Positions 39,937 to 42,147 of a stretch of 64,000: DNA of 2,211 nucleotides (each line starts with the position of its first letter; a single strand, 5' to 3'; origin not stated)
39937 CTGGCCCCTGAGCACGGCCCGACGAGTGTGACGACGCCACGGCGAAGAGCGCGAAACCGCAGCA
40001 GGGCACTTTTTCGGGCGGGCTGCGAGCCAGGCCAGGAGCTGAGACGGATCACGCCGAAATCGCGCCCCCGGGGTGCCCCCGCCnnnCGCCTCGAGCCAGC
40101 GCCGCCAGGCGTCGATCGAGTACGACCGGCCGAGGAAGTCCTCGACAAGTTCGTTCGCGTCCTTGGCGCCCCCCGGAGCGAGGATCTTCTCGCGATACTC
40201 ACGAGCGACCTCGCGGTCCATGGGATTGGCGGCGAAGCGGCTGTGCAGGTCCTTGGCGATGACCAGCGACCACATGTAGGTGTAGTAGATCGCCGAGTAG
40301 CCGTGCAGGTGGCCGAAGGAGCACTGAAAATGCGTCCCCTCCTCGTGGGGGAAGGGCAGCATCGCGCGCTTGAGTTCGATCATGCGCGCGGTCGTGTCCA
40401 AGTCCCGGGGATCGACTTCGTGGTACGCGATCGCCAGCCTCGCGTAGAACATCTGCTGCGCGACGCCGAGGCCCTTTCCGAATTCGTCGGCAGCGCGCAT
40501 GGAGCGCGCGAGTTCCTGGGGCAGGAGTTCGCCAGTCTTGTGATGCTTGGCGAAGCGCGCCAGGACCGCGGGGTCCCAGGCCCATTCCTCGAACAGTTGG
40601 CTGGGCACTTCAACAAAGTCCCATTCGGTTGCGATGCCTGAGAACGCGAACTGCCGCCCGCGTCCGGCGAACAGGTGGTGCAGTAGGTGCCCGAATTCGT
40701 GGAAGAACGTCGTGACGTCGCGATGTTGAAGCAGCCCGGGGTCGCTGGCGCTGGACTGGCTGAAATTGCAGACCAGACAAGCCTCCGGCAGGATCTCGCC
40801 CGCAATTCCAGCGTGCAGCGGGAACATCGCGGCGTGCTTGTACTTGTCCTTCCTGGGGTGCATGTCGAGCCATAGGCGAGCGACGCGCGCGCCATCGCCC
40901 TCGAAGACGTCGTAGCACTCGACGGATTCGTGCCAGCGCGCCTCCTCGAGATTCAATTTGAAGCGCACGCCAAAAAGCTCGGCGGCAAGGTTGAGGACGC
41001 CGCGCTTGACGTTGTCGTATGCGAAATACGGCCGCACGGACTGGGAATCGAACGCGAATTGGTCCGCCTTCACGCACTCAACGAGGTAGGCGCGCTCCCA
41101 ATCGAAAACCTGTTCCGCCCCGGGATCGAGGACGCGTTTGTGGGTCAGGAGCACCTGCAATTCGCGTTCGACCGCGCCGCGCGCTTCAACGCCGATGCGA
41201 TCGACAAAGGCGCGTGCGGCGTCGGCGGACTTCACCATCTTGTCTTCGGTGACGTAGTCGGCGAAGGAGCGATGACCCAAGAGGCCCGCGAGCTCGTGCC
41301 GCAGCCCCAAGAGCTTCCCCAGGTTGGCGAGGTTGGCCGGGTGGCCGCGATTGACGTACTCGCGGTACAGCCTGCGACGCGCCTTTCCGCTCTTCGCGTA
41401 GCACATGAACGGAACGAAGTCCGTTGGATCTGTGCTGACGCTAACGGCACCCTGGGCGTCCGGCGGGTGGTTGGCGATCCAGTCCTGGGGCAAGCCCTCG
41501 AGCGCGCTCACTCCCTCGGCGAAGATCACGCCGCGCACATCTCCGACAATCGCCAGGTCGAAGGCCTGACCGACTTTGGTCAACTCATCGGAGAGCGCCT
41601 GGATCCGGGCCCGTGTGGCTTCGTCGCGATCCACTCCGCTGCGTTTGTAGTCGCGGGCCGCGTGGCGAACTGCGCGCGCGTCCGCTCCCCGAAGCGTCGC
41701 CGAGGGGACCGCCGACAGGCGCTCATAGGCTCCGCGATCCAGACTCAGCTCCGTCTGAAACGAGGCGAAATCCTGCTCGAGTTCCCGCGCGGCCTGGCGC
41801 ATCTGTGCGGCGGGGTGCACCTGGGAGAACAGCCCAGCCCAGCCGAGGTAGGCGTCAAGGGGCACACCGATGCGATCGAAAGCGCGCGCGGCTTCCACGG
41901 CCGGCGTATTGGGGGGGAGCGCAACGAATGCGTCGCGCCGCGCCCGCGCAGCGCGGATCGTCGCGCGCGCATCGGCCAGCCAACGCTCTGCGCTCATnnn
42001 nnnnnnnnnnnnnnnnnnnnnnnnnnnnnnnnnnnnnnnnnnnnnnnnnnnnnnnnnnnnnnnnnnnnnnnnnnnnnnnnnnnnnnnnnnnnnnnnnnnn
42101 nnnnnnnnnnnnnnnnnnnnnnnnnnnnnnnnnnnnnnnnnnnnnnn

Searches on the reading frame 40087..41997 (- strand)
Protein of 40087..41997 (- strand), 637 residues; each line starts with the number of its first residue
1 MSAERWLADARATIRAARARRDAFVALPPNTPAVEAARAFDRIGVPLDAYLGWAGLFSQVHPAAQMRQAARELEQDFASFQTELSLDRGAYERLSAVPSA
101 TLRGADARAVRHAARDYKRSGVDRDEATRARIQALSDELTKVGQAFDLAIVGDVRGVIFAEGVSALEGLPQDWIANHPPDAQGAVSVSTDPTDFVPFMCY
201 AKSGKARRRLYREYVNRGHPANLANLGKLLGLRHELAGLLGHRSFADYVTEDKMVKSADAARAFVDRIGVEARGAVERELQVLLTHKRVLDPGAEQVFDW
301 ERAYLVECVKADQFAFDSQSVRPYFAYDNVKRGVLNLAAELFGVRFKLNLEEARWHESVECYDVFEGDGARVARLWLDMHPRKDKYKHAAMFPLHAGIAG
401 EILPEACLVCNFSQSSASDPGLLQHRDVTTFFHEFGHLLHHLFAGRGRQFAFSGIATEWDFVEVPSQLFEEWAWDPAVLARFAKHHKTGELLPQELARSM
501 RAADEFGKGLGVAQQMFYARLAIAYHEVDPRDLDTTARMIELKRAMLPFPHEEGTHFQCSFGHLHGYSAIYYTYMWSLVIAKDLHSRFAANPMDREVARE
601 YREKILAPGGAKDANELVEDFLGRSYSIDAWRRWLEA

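Call 57: search_protein_families(library=pfam, proteins=[window:40087-41997:-], max_evalue=0.00001)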
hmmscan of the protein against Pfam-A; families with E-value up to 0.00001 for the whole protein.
window:40087-41997:- (637 aa): 1 family
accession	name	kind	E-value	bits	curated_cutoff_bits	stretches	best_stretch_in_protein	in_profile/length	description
PF01432.26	Peptidase_M3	-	1.6e-106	357.9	27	1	197-633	1-453/457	Peptidase family M3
